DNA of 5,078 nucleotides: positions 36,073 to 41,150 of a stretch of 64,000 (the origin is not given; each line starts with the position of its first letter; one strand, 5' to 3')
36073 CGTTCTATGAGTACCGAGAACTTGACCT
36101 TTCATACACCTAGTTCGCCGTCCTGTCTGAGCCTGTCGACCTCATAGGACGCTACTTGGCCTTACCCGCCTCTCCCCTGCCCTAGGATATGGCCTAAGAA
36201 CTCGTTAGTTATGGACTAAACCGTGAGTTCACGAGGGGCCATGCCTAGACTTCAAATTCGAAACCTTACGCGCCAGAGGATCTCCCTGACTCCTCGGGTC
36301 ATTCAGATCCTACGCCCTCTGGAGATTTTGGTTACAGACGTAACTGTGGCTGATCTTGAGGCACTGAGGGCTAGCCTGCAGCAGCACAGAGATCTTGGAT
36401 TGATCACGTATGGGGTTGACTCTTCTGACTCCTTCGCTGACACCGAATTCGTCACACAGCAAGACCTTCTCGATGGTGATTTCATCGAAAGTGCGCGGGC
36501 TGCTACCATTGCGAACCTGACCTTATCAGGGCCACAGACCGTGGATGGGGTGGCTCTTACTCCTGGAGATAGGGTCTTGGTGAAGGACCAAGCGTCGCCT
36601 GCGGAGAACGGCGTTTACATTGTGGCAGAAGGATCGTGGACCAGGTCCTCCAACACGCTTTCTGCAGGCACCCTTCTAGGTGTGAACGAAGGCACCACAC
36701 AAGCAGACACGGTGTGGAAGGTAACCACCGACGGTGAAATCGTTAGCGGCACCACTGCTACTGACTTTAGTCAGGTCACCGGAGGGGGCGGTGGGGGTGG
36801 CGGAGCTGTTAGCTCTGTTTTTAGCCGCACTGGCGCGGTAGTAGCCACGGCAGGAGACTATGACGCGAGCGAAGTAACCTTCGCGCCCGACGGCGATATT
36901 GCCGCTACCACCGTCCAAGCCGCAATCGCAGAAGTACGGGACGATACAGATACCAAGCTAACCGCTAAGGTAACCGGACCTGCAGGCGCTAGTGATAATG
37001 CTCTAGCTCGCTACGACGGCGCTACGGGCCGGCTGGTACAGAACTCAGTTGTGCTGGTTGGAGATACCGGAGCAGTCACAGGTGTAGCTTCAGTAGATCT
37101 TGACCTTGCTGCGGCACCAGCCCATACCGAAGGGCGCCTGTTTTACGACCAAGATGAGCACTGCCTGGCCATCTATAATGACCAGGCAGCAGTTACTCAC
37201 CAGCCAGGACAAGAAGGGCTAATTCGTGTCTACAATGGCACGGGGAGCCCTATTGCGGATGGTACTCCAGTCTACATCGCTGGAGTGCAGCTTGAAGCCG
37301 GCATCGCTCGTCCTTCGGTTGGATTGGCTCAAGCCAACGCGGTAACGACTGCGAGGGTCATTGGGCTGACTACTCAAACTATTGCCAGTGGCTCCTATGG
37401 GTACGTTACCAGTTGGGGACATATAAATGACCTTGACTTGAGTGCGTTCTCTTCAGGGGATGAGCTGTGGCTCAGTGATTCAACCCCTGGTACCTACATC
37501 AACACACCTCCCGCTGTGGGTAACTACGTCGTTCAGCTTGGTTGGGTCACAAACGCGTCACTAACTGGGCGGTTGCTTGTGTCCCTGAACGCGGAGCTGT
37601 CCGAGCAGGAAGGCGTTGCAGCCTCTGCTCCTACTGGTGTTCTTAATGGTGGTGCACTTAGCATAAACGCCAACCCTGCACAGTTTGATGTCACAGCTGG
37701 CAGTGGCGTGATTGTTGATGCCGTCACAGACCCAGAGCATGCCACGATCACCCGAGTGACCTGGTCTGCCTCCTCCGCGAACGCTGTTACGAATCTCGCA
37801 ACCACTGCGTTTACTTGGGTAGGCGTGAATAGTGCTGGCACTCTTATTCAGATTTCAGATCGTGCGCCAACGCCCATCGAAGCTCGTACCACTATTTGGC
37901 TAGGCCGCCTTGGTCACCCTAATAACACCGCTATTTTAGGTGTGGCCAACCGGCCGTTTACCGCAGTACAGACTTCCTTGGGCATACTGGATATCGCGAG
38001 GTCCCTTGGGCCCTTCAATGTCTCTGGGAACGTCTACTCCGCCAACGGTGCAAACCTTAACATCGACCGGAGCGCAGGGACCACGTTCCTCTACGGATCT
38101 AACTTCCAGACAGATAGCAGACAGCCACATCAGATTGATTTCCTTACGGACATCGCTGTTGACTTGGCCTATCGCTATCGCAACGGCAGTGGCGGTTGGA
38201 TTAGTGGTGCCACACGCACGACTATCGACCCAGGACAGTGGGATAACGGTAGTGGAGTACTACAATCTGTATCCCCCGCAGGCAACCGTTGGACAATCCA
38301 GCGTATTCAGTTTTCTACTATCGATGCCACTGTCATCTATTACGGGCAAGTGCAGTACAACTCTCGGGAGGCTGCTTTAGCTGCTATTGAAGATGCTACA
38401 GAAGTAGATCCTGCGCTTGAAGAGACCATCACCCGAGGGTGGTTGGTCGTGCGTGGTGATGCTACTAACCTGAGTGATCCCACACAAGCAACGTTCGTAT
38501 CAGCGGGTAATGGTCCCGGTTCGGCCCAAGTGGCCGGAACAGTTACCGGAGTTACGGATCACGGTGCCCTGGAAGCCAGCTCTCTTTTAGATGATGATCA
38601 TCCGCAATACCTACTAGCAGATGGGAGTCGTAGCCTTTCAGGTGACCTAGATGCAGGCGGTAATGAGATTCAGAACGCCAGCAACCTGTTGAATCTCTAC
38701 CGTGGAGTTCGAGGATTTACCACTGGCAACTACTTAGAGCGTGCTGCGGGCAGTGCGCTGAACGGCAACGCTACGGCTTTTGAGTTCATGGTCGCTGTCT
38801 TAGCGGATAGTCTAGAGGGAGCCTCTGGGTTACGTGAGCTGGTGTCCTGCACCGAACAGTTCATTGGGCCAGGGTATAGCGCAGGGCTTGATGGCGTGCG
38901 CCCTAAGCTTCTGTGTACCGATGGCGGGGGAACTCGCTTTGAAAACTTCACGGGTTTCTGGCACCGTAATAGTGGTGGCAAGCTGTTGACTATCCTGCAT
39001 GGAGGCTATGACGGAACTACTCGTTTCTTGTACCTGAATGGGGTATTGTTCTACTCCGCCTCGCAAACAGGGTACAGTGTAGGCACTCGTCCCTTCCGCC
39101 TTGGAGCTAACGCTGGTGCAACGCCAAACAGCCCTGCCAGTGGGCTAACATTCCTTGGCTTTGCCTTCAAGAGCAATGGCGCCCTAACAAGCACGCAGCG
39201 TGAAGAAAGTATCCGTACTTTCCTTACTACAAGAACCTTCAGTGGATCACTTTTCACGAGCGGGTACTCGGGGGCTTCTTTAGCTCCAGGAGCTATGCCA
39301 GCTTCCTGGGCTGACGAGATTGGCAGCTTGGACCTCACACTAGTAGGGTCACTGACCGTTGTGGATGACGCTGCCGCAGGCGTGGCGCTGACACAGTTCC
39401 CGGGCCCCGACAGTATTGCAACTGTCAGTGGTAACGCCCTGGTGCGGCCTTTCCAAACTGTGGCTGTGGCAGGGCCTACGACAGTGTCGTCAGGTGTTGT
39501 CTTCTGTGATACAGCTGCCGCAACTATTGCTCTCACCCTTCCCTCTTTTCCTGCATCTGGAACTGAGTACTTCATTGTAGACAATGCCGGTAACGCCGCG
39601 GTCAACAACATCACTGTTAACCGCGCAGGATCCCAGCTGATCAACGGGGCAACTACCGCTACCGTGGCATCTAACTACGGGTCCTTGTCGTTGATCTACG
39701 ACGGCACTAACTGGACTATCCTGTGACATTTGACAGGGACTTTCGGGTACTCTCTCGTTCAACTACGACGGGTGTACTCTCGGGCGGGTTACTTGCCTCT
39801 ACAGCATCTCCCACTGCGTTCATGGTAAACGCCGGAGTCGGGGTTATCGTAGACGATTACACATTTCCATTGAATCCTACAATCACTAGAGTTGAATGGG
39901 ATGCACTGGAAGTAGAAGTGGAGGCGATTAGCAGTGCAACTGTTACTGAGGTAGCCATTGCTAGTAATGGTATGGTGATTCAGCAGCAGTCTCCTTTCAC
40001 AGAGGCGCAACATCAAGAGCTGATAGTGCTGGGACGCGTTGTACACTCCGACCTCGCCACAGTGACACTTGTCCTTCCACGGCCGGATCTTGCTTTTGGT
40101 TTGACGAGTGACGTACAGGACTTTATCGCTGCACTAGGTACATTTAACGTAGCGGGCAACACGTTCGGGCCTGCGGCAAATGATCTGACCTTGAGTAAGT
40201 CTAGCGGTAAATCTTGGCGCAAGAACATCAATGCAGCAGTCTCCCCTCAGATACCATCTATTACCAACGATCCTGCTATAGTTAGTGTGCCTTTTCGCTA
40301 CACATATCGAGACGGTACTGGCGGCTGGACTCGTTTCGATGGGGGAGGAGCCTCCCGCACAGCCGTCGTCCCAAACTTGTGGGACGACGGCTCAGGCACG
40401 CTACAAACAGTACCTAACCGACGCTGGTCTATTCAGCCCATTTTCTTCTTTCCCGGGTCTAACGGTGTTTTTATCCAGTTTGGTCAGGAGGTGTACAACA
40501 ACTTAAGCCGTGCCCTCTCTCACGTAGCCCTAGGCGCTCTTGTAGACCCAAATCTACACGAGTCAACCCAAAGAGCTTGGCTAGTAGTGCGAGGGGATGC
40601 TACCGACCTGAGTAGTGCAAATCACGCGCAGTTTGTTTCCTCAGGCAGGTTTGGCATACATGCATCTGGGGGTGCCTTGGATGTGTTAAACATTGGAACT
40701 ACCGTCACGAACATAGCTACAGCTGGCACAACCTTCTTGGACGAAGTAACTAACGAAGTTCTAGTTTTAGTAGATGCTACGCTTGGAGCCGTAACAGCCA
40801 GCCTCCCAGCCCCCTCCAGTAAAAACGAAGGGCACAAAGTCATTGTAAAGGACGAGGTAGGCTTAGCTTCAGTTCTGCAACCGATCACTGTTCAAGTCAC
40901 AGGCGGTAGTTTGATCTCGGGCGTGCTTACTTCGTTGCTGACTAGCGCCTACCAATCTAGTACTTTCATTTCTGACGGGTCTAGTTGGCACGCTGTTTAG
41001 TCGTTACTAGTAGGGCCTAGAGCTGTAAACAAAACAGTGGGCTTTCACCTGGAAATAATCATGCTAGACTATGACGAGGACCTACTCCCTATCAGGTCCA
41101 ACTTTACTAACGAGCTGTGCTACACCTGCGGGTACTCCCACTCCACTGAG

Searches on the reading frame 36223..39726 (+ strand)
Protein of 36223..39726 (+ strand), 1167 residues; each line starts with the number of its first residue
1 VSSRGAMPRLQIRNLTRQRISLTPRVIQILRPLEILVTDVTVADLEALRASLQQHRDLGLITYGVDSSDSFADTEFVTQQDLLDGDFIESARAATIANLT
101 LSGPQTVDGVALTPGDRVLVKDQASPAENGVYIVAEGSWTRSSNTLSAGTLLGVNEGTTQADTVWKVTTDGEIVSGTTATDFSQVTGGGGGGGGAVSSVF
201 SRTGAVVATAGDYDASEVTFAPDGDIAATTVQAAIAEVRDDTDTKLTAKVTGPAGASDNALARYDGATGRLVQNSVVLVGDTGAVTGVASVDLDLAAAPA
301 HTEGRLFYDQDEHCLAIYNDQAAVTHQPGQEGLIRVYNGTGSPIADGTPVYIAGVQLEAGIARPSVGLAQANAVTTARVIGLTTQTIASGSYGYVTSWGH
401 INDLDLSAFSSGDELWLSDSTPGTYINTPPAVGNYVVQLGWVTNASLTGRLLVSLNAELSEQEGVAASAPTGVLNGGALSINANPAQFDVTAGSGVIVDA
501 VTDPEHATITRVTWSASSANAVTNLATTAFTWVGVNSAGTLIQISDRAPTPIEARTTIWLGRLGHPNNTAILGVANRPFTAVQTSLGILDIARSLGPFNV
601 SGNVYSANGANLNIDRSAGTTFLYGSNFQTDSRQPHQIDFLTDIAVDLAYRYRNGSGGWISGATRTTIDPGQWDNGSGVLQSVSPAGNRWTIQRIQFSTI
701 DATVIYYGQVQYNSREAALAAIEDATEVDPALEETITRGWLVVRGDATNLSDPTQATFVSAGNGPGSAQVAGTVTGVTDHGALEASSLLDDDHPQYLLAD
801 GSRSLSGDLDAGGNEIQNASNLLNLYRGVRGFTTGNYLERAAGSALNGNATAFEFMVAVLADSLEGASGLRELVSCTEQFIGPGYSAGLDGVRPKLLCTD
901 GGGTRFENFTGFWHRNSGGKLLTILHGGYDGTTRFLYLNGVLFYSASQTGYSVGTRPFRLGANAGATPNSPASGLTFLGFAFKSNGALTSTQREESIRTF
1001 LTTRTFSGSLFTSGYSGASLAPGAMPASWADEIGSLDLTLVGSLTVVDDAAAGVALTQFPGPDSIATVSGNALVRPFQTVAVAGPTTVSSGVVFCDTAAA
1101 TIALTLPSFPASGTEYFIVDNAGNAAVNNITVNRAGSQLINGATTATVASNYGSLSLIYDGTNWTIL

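Call 14: search_protein_families(library=pfam, proteins=[window:36223-39726:+], max_evalue=0.001)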
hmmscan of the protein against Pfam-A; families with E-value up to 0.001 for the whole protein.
window:36223-39726:+ (1167 aa): 0 families

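Call 15: search_protein_families(library=phrogs, proteins=[window:36223-39726:+], max_evalue=0.001)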
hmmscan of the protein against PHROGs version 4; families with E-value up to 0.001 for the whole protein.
window:36223-39726:+ (1167 aa): 12 families
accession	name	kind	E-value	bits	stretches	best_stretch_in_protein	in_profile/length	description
phrog_11518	-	tail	6.1e-32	111.8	1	61-256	136-328/812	tail fiber protein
phrog_27782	-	unknown function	2.7e-27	96.7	1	80-229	161-310/644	-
phrog_16641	-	tail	1.6e-26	93.2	1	464-768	433-740/1296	tail fiber protein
phrog_16867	-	unknown function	6.8e-25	88.6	1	81-199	68-191/631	-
phrog_2647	-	head and packaging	4.2e-19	69.8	1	89-210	119-248/336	head decoration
phrog_14570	-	unknown function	1.2e-18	68.1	1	82-251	163-336/540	-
phrog_17264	-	unknown function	9.5e-18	65.4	1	92-228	2-141/147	-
phrog_2824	-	head and packaging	2.1e-17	63.4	1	38-302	886-1143/1151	virion structural protein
phrog_24595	-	head and packaging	4.4e-14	53.6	1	88-180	44-142/325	virion structural protein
phrog_30390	-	unknown function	3.8e-13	49.8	1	102-189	544-643/766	-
phrog_31104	-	unknown function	8.7e-12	45.8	1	1076-1162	267-355/365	-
phrog_972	-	tail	2.9e-06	26.3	1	1080-1166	99-188/1246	tail fiber protein proximal subunit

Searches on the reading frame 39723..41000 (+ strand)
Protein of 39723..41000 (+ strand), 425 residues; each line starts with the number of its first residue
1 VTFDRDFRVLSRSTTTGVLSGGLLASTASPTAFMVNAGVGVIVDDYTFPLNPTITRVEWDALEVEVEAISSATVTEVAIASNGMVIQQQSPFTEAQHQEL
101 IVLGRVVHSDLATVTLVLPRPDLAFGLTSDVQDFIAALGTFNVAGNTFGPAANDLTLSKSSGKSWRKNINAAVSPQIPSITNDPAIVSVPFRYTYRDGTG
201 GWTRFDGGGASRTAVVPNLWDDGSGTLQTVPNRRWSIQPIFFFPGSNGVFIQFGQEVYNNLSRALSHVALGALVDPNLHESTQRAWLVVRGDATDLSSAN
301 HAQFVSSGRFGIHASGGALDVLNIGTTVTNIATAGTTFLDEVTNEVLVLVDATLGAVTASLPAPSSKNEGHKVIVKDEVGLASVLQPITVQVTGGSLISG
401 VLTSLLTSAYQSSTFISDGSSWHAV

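Call 14: search_protein_families(library=pfam, proteins=[window:39723-41000:+], max_evalue=0.001)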
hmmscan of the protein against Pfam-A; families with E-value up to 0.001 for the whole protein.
window:39723-41000:+ (425 aa): 0 families

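Call 15: search_protein_families(library=phrogs, proteins=[window:39723-41000:+], max_evalue=0.001)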
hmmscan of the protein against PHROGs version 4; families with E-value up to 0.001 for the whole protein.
window:39723-41000:+ (425 aa): 2 families
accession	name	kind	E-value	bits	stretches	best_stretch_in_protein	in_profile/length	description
phrog_16641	-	tail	1.9e-14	53.2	1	16-324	440-750/1296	tail fiber protein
phrog_5668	-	tail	9.1e-14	51.2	1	16-173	405-568/1567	tail fiber protein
